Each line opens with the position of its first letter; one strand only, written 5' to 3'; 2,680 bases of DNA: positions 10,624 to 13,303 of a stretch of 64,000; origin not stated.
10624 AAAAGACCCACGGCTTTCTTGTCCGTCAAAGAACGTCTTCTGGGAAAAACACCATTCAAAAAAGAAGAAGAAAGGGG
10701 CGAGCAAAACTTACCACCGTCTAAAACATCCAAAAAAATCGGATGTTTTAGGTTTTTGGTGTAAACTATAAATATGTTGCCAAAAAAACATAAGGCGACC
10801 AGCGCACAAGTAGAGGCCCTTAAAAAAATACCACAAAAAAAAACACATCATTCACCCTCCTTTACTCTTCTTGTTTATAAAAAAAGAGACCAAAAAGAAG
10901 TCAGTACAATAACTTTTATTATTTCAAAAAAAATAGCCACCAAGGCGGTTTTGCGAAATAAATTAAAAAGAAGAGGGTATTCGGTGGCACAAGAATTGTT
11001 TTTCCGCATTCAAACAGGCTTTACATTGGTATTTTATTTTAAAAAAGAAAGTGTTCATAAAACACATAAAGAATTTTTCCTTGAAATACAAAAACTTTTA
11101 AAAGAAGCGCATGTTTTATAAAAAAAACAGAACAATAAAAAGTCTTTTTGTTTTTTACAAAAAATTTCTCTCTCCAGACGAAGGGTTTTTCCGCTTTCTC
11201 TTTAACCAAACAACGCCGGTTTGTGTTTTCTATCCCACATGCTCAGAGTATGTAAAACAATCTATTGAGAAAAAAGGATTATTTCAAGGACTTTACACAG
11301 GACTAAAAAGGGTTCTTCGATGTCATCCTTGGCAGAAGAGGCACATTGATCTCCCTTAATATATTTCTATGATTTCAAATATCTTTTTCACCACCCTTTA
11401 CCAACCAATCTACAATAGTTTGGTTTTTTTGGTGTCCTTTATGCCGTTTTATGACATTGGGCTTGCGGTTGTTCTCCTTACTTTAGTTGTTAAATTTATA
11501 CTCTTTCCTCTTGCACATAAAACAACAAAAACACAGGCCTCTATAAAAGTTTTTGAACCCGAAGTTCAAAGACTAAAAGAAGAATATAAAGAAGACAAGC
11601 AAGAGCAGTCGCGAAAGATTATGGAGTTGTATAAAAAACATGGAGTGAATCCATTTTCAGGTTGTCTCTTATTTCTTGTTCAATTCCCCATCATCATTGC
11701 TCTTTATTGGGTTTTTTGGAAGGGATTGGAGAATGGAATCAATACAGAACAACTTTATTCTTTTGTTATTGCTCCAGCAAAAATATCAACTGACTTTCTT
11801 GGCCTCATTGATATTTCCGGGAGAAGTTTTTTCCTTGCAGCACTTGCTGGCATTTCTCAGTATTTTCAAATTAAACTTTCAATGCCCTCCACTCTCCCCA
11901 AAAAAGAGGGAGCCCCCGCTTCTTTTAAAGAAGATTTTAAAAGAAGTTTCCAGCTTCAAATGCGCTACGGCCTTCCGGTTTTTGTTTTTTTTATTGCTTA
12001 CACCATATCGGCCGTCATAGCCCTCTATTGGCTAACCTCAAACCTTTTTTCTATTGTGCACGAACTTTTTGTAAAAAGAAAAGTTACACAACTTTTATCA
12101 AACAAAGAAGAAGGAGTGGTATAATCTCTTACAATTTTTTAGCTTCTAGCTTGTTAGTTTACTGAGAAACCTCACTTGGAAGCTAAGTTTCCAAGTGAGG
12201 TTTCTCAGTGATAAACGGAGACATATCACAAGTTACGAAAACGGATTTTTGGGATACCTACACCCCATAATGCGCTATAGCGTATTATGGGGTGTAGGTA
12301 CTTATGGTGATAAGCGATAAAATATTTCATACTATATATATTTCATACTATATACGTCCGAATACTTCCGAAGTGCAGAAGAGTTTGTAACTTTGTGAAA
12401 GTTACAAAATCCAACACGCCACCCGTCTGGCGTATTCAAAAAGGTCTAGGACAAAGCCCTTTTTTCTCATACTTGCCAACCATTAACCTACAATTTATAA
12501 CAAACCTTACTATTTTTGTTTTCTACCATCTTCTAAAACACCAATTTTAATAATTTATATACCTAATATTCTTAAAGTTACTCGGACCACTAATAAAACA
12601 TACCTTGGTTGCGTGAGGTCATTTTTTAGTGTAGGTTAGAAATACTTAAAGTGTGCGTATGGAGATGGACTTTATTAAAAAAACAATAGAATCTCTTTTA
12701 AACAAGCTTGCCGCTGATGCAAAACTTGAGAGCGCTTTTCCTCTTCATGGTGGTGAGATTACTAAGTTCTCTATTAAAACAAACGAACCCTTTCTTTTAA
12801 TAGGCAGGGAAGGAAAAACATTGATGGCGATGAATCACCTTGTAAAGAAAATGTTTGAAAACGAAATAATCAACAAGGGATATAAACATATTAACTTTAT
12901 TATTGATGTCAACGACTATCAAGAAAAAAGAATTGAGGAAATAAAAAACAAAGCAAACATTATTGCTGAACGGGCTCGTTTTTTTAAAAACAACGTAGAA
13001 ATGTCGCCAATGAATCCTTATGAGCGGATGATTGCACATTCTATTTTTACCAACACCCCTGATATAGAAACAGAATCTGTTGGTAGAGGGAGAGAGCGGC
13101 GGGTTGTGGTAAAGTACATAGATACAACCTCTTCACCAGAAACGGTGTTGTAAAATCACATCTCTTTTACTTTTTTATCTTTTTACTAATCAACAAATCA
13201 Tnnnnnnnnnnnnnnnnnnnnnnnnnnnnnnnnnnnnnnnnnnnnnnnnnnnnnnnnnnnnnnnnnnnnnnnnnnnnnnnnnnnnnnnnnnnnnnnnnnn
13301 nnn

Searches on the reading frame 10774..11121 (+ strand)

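Call 44: search_protein_families(library=pfam, proteins=[window:10774-11121:+], max_evalue=0.00001)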
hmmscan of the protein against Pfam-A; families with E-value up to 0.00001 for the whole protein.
window:10774-11121:+ (115 aa): 1 family
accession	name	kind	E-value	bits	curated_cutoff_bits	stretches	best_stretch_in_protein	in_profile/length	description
PF00825.24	Ribonuclease_P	-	2.6e-12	47.2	22.3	1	21-112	19-108/109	Ribonuclease P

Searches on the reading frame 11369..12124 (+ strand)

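Call 44: search_protein_families(library=pfam, proteins=[window:11369-12124:+], max_evalue=0.00001)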
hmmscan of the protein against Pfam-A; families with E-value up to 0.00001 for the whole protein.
window:11369-12124:+ (251 aa): 1 family
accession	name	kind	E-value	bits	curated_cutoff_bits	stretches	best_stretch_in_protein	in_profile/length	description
PF02096.25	60KD_IMP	-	6e-47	160.1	35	1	31-237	2-163/163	60Kd inner membrane protein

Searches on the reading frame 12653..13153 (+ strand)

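Call 45: search_protein_families(library=pfam, proteins=[window:12653-13153:+], max_evalue=0.00001)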
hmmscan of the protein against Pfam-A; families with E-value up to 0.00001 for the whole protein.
window:12653-13153:+ (166 aa): 1 family
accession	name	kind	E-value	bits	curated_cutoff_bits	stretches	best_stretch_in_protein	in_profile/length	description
PF01424.28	R3H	-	8.5e-13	48.6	26.8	1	98-154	4-59/60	R3H domain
